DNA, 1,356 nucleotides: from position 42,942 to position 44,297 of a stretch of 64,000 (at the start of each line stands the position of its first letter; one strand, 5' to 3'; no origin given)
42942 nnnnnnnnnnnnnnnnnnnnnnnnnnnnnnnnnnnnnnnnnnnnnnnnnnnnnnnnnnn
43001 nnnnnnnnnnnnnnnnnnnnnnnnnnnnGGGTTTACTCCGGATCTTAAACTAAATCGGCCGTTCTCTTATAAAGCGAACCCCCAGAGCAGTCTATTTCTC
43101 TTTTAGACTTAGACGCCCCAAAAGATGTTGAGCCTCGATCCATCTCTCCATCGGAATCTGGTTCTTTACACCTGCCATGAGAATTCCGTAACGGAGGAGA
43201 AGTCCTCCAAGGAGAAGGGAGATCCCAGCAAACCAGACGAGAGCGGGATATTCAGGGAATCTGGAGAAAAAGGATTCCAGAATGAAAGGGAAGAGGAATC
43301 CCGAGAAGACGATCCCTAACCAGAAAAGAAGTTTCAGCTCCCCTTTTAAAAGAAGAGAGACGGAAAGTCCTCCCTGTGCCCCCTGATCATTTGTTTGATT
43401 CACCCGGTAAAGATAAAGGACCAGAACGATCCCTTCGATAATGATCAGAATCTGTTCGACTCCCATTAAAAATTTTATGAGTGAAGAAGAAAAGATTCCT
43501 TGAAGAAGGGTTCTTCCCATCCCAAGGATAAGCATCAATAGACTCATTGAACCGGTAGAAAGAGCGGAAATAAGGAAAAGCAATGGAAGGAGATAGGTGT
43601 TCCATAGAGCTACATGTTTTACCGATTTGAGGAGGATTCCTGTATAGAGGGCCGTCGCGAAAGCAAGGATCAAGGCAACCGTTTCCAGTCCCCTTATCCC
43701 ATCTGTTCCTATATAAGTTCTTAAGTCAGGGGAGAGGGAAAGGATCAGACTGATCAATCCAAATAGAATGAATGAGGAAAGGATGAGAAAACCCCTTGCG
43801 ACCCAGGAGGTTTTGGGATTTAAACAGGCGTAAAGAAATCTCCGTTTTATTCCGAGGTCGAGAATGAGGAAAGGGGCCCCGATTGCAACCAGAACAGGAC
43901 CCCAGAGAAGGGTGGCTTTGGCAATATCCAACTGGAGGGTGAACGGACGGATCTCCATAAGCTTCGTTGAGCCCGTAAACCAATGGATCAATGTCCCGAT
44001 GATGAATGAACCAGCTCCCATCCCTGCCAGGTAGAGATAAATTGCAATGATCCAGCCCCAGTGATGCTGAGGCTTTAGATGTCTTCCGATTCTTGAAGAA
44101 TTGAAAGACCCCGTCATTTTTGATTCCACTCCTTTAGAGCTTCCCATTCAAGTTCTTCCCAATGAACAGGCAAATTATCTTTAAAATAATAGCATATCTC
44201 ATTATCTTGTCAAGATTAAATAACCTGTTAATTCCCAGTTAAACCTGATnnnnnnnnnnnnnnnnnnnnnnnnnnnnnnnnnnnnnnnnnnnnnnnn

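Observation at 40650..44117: Unusual operon: NrfD-type membrane anchor + cytoplasmic 4-cluster ferredoxin + ThiF/MoeB E1-like + MoaD/ThiS-like + amidohydrolase-2, divergent from an IclR regulator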

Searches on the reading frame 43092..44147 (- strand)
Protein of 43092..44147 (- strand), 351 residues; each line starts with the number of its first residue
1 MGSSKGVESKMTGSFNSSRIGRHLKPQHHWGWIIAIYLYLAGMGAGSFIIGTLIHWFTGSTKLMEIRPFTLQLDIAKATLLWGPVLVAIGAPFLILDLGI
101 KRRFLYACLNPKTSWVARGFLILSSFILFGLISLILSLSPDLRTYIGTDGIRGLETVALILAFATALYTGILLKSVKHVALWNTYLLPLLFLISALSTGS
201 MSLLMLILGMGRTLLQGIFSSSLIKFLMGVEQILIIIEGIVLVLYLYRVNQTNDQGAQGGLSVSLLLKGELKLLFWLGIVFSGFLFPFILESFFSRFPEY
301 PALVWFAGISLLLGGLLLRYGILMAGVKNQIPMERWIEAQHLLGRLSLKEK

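Call 3: search_protein_families(library=pfam, proteins=[window:43092-44147:-], max_evalue=0.01)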
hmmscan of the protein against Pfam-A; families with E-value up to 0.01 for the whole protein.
window:43092-44147:- (351 aa): 1 family
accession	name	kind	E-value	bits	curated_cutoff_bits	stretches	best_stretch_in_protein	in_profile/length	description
PF03916.19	NrfD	-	2.2e-34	119.9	25.8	1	27-327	8-309/313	Polysulphide reductase, NrfD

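Call 5: search_protein_families(library=ncbifam, proteins=[window:43092-44147:-], max_evalue=0.001)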
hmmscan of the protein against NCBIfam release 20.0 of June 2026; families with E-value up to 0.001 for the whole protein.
window:43092-44147:- (351 aa): 2 families
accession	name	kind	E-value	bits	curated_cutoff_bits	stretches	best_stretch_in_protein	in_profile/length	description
TIGR03148.1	cyt_nit_nrfD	equivalog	3.2e-18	66.1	347.6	1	29-326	9-311/316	cytochrome c nitrite reductase subunit NrfD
NF011568.0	PRK14992.1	equivalog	0.00083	18.8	314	0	36-208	25-186/341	tetrathionate reductase subunit TtrC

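Call 7: find_homologous_proteins(query=window:43092-44147:-, max_evalue=0.00001)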
Query window:43092-44147:- (351 aa): 635 proteins with E <= 0.00001 among 8000 candidates; the best 120 are listed.
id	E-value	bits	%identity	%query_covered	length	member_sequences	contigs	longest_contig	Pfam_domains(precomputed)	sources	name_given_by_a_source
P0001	4.7e-219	745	100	100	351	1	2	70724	PF03916.20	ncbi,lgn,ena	-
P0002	1.1e-174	599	81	100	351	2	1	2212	PF03916.20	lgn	-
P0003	5.4e-169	580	80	100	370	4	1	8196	PF03916.20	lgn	-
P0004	3.4e-163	561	78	99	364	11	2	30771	PF03916.20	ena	-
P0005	9.9e-162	556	79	96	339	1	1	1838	PF03916.20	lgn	-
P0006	4.1e-159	548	75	100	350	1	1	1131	PF03916.20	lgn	-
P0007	4.7e-142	492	72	95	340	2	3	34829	PF03916.20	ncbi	ncbi:MAG: NrfD/PsrC family molybdoenzyme membrane anchor subunit [Thermodesulfobacteriota bacterium]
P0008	1.7e-109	385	59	97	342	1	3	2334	PF03916.20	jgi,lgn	-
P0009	1.1e-106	375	58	91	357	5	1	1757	PF03916.20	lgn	-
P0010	3.0e-106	374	59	95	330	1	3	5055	PF03916.20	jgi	jgi:formate-dependent nitrite reductase membrane component NrfD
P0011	1.0e-105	372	59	92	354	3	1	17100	PF03916.20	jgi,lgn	jgi:polysulfide reductase chain C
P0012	3.0e-105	371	56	97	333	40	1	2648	PF03916.20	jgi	jgi:polysulfide reductase chain C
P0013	7.9e-105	369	57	95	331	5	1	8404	PF03916.20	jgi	jgi:polysulfide reductase chain C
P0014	9.8e-105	369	56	97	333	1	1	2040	PF03916.20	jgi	jgi:polysulfide reductase chain C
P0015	2.8e-104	367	57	95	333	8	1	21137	PF03916.20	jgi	jgi:formate-dependent nitrite reductase membrane component NrfD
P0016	1.1e-103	366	57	97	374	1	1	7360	PF03916.20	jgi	-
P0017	1.4e-103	365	57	97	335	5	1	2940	PF03916.20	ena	-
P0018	3.5e-103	364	56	97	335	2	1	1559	PF03916.20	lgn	-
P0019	4.3e-103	364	57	93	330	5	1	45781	PF03916.20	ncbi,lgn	-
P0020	5.8e-103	363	59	91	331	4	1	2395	PF03916.20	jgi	jgi:polysulfide reductase chain C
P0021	9.7e-103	362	58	94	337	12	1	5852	PF03916.20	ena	-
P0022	1.6e-102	362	57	97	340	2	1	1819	PF03916.20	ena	-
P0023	1.6e-102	362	57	94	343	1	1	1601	PF03916.20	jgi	jgi:polysulfide reductase chain C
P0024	1.8e-102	362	57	94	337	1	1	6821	PF03916.20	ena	-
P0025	2.8e-102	361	57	94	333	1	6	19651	PF03916.20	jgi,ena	-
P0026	3.3e-102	361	57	94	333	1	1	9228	PF03916.20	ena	-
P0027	3.5e-102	361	57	94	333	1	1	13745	PF03916.20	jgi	-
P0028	3.8e-102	361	57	94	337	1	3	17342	PF03916.20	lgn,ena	-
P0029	5.1e-102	360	57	94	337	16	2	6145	PF03916.20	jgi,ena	-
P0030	1.3e-101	359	56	91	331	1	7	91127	PF03916.20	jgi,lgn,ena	jgi:formate-dependent nitrite reductase membrane component NrfD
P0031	1.8e-101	358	56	97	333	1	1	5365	PF03916.20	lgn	-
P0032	2.1e-101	358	57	94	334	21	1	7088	PF03916.20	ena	-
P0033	3.0e-101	358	57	93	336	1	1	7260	PF03916.20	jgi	-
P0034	4.4e-101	357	57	94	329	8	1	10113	PF03916.20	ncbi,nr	ncbi:MAG: hypothetical protein A2026_13220 [Deltaproteobacteria bacterium RBG_19FT_COMBO_46_12]|nr:M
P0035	5.1e-101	357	57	95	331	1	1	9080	PF03916.20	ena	-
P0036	7.1e-101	356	56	95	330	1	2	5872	PF03916.20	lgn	-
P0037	7.7e-101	356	58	93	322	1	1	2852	PF03916.20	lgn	-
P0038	1.0e-100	356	57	91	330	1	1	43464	PF03916.20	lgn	-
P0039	1.2e-100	356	55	94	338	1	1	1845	PF03916.20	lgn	-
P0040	1.2e-100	356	55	97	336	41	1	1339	PF03916.20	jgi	jgi:formate-dependent nitrite reductase membrane component NrfD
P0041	2.7e-100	354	57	94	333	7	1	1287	PF03916.20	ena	-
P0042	3.1e-100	354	56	92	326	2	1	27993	PF03916.20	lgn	-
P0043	3.7e-100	354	56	93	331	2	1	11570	PF03916.20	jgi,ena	-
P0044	3.9e-100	354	59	93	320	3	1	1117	PF03916.20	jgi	jgi:formate-dependent nitrite reductase membrane component NrfD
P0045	4.1e-100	354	56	96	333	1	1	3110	PF03916.20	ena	-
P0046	4.3e-100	354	57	92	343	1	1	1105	PF03916.20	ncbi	-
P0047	4.4e-100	354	58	94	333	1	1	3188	PF03916.20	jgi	jgi:formate-dependent nitrite reductase membrane component NrfD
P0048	6.0e-100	353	57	91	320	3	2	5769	PF03916.20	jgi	-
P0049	7.3e-100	353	57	95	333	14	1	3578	PF03916.20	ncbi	-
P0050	7.5e-100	353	56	91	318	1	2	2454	PF03916.20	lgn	-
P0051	7.7e-100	353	57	93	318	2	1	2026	PF03916.20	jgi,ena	-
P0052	1.1e-99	352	55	97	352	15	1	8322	PF03916.20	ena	-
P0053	1.1e-99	352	55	97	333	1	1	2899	PF03916.20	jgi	-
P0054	1.1e-99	352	57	92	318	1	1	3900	PF03916.20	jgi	-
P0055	1.1e-99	352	56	97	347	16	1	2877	PF03916.20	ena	-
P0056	1.5e-99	352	58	94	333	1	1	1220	PF03916.20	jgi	jgi:formate-dependent nitrite reductase membrane component NrfD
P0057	1.5e-99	352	56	94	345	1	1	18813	PF03916.20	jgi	jgi:polysulfide reductase chain C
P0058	1.8e-99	352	57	92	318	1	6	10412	PF03916.20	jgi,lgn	-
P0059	1.8e-99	352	57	92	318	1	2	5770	PF03916.20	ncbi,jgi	-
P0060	1.9e-99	352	56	94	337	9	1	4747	PF03916.20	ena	-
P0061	2.1e-99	351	57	93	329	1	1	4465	PF03916.20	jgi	jgi:formate-dependent nitrite reductase membrane component NrfD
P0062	3.0e-99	351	56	95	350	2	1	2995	PF03916.20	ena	-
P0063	3.1e-99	351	56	91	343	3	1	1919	PF03916.20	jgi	jgi:polysulfide reductase chain C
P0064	3.4e-99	351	58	93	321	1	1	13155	PF03916.20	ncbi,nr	ncbi:MAG: polysulfide reductase NrfD [Syntrophaceae bacterium]|nr:polysulfide reductase NrfD [Syntro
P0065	4.2e-99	351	55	94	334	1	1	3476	PF03916.20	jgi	jgi:formate-dependent nitrite reductase membrane component NrfD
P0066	5.5e-99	350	58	92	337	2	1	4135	PF03916.20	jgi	jgi:formate-dependent nitrite reductase membrane component NrfD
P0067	7.0e-99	350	55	97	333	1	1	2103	PF03916.20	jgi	jgi:formate-dependent nitrite reductase membrane component NrfD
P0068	7.5e-99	350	57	95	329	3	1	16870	PF03916.20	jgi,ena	-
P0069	7.6e-99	350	56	95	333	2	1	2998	PF03916.20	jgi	jgi:polysulfide reductase chain C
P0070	9.0e-99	349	57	94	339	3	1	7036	PF03916.20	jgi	-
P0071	1.2e-98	349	55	97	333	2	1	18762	PF03916.20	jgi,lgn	jgi:polysulfide reductase chain C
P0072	1.2e-98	349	56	97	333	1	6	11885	PF03916.20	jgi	jgi:formate-dependent nitrite reductase membrane component NrfD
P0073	1.3e-98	349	55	97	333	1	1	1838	PF03916.20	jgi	jgi:formate-dependent nitrite reductase membrane component NrfD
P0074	1.3e-98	349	57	93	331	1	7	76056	PF03916.20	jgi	jgi:polysulfide reductase chain C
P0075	1.3e-98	349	55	95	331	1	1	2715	PF03916.20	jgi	-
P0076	1.4e-98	349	54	96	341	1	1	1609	PF03916.20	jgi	jgi:polysulfide reductase chain C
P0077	1.7e-98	348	56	92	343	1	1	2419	PF03916.20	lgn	-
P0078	1.9e-98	348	53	97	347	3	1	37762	PF03916.20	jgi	jgi:formate-dependent nitrite reductase membrane component NrfD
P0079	2.5e-98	348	56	97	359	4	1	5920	PF03916.20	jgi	jgi:formate-dependent nitrite reductase membrane component NrfD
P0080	4.4e-98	347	55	95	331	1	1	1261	PF03916.20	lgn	-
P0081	5.6e-98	347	56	93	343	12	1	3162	PF03916.20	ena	-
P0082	6.1e-98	347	56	97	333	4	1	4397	PF03916.20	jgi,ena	-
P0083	8.0e-98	346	56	95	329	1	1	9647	PF03916.20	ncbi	-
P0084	9.4e-98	346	57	91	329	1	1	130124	PF03916.20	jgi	jgi:formate-dependent nitrite reductase membrane component NrfD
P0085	9.6e-98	346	56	92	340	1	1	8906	PF03916.20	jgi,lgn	-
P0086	1.0e-97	346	56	97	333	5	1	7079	PF03916.20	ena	-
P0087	1.0e-97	346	54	97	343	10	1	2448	PF03916.20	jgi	jgi:formate-dependent nitrite reductase membrane component NrfD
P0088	1.0e-97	346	57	94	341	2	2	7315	PF03916.20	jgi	jgi:formate-dependent nitrite reductase membrane component NrfD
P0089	1.0e-97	346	54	96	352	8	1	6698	PF03916.20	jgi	jgi:polysulfide reductase chain C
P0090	1.5e-97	345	56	96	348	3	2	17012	PF03916.20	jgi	jgi:formate-dependent nitrite reductase membrane component NrfD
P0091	1.5e-97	345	52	99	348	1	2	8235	PF03916.20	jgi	jgi:polysulfide reductase chain C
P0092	2.3e-97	345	57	93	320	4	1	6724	PF03916.20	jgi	jgi:formate-dependent nitrite reductase membrane component NrfD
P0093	2.8e-97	345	54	95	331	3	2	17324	PF03916.20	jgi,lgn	-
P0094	2.9e-97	344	56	93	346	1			PF03916.20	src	-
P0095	3.2e-97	344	55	95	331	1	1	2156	PF03916.20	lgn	-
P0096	3.9e-97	344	55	96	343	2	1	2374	PF03916.20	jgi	jgi:polysulfide reductase chain C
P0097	4.0e-97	344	56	91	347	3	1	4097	PF03916.20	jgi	jgi:formate-dependent nitrite reductase membrane component NrfD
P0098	4.9e-97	344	55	95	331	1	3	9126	PF03916.20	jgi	jgi:polysulfide reductase chain C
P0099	5.6e-97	344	56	91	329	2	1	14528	PF03916.20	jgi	-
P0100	5.6e-97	343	54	91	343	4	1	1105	PF03916.20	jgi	jgi:formate-dependent nitrite reductase membrane component NrfD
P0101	6.1e-97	343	56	94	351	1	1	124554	PF03916.20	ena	-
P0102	6.1e-97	343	57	92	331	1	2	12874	PF03916.20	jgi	jgi:polysulfide reductase chain C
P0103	6.5e-97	343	56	93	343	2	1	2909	PF03916.20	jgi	jgi:polysulfide reductase chain C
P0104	6.6e-97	343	56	94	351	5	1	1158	PF03916.20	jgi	jgi:polysulfide reductase chain C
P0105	8.5e-97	343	57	91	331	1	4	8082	PF03916.20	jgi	jgi:polysulfide reductase chain C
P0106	8.7e-97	343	57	94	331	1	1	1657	PF03916.20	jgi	jgi:formate-dependent nitrite reductase membrane component NrfD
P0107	8.8e-97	343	55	97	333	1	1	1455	PF03916.20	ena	-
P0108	8.8e-97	343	54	91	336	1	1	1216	PF03916.20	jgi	jgi:formate-dependent nitrite reductase membrane component NrfD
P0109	9.8e-97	343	56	94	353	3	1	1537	PF03916.20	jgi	jgi:polysulfide reductase chain C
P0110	1.1e-96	343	56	94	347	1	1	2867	PF03916.20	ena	-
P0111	1.1e-96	343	54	98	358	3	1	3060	PF03916.20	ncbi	-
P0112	1.3e-96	342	55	94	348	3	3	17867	PF03916.20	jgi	jgi:polysulfide reductase chain C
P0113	1.5e-96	342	56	92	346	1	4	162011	PF03916.20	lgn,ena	-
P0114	1.6e-96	342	56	95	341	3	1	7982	PF03916.20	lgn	-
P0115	2.0e-96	342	55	95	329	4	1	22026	PF03916.20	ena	-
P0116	2.6e-96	341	57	94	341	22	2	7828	PF03916.20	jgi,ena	-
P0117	3.0e-96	341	52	94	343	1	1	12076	PF03916.20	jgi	jgi:polysulfide reductase chain C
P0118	4.5e-96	341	55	96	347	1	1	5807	PF03916.20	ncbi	-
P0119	4.6e-96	340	55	93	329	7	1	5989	PF03916.20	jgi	jgi:polysulfide reductase chain C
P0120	4.8e-96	340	57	91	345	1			PF03916.20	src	-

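Call 8: find_encoding_contigs(protein=window:43092-44147:-, flank=10000, max_places=6)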
Protein window:43092-44147:- (351 aa): 2 contigs read that carry it; 1 place shown.
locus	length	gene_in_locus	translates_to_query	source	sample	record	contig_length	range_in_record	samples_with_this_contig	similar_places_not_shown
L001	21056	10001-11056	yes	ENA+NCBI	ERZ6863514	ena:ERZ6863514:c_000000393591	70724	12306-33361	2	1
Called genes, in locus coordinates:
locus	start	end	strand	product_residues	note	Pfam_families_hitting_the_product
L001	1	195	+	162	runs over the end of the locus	PF04290:DctQ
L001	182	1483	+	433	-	PF06808:DctM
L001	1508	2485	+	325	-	PF00941:FAD_binding_5, PF03450:CO_deh_flav_C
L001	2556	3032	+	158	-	PF00111:Fer2, PF13085:Fer2_3 (weak), PF01799:Fer2_2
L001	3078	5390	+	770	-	PF01315:Ald_Xan_dh_C, PF02738:MoCoBD_1, PF20256:MoCoBD_2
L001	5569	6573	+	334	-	PF12974:Phosphonate-bd (faint), PF16868:NMT1_3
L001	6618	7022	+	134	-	-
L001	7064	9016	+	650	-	PF06808:DctM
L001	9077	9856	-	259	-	PF09339:HTH_IclR, PF01614:IclR_C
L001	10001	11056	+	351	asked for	PF03916:NrfD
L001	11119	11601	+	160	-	PF12797:Fer4_2 (weak), PF12837:Fer4_6 (weak), PF13237:Fer4_10 (faint), PF13247:Fer4_11, PF12838:Fer4_7 (weak), PF00037:Fer4 (weak), PF12797:Fer4_2 (weak), PF12837:Fer4_6 (weak), +2 more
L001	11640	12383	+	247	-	PF00899:ThiF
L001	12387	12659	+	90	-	PF02597:ThiS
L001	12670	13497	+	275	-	PF04909:Amidohydro_2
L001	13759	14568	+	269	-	PF00005:ABC_tran, PF12399:BCA_ABC_TP_C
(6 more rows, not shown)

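Call 9: find_encoding_contigs(protein=P0007, flank=8000, max_places=2)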
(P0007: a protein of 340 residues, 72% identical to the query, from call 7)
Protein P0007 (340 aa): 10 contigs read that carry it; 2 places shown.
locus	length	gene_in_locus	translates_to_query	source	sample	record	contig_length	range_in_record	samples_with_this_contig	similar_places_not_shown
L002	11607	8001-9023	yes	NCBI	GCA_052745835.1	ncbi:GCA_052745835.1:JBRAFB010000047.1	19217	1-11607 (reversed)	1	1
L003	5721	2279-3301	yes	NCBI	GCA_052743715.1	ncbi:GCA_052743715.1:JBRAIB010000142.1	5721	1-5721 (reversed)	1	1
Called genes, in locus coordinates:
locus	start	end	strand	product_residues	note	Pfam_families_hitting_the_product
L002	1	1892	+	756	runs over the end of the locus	PF01315:Ald_Xan_dh_C, PF02738:MoCoBD_1, PF20256:MoCoBD_2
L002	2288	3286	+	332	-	PF12974:Phosphonate-bd (faint), PF16868:NMT1_3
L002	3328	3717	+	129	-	-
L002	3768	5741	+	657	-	PF06808:DctM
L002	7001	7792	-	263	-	PF09339:HTH_IclR, PF01614:IclR_C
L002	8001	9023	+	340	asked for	PF03916:NrfD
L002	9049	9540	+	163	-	PF12838:Fer4_7 (faint), PF13237:Fer4_10 (faint), PF13187:Fer4_9 (faint), PF13247:Fer4_11, PF00037:Fer4 (weak), PF12797:Fer4_2 (weak), PF12837:Fer4_6 (weak)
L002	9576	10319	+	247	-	PF00899:ThiF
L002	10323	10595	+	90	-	PF02597:ThiS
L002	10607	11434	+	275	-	PF04909:Amidohydro_2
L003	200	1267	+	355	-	PF00180:Iso_dh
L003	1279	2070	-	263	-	PF09339:HTH_IclR, PF01614:IclR_C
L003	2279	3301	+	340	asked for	PF03916:NrfD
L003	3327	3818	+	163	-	PF12838:Fer4_7 (faint), PF13237:Fer4_10 (faint), PF13187:Fer4_9 (faint), PF13247:Fer4_11, PF00037:Fer4 (weak), PF12797:Fer4_2 (weak), PF12837:Fer4_6 (weak)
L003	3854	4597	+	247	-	PF00899:ThiF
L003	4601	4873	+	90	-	PF02597:ThiS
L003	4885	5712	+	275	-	PF04909:Amidohydro_2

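Call 10: find_encoding_contigs(protein=P0084, flank=8000, max_places=2)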
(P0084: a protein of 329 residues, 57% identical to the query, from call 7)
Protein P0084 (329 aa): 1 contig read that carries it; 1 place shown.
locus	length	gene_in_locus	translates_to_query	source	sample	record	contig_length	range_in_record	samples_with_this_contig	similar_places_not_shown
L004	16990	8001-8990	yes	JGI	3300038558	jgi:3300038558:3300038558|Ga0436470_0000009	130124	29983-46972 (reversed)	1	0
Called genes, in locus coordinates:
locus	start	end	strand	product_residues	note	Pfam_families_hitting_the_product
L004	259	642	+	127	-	PF02627:CMD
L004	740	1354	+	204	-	PF01965:DJ-1_PfpI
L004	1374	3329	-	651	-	PF06808:DctM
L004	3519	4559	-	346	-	PF16868:NMT1_3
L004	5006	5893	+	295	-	PF00701:DHDPS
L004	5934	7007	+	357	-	PF00180:Iso_dh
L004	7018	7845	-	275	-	PF09339:HTH_IclR, PF01614:IclR_C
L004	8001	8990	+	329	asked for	PF03916:NrfD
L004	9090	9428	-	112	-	-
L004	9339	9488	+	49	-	-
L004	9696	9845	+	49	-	-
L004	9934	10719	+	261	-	PF07313:AmiA-like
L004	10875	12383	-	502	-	PF13420:Acetyltransf_4 (weak), PF00583:Acetyltransf_1, PF13673:Acetyltransf_10, PF13508:Acetyltransf_7, PF16269:DUF4922, PF26216:GDPGP1_C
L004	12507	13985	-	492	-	PF00535:Glycos_transf_2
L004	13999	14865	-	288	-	PF00106:adh_short, PF01370:Epimerase (weak), PF08659:KR, PF13561:adh_short_C2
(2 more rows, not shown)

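Call 11: find_encoding_contigs(protein=P0113, flank=8000, max_places=2)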
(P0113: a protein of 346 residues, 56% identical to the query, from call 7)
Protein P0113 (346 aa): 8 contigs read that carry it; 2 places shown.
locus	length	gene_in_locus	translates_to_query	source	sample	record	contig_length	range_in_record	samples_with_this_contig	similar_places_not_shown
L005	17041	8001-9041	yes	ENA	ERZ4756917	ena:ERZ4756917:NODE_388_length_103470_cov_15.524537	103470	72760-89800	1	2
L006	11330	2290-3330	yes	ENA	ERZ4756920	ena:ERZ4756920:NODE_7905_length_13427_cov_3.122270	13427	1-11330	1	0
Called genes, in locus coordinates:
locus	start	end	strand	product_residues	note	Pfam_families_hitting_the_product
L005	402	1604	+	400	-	PF00108:Thiolase_N, PF02803:Thiolase_C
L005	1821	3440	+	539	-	PF13517:FG-GAP_3 (weak)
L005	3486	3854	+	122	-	PF05635:23S_rRNA_IVP, PF22296:bAvd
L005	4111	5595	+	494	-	-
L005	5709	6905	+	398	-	-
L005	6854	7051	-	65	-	-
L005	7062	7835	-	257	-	PF09339:HTH_IclR, PF01614:IclR_C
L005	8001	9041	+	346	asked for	PF03916:NrfD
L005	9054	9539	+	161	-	PF14697:Fer4_21 (faint), PF13187:Fer4_9 (faint), PF13247:Fer4_11, PF12838:Fer4_7 (weak), PF00037:Fer4 (weak), PF12797:Fer4_2 (weak), PF12837:Fer4_6 (weak), PF13237:Fer4_10 (weak)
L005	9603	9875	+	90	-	PF02597:ThiS (weak)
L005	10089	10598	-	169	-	PF13237:Fer4_10 (weak), PF13247:Fer4_11, PF14697:Fer4_21 (weak), PF25160:LdpA_Fe-S-bd (weak), PF12838:Fer4_7, PF12797:Fer4_2 (weak), PF00037:Fer4 (weak), PF12837:Fer4_6 (weak), +3 more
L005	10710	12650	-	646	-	PF02730:AFOR_N, PF01314:AFOR_C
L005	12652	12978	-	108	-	-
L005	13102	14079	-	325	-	PF04055:Radical_SAM (weak)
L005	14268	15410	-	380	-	PF02771:Acyl-CoA_dh_N, PF02770:Acyl-CoA_dh_M, PF00441:Acyl-CoA_dh_1, PF08028:Acyl-CoA_dh_2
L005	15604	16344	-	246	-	PF00106:adh_short, PF08659:KR, PF13561:adh_short_C2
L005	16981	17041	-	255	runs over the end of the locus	PF00378:ECH_1, PF16113:ECH_2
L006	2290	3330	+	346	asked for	PF03916:NrfD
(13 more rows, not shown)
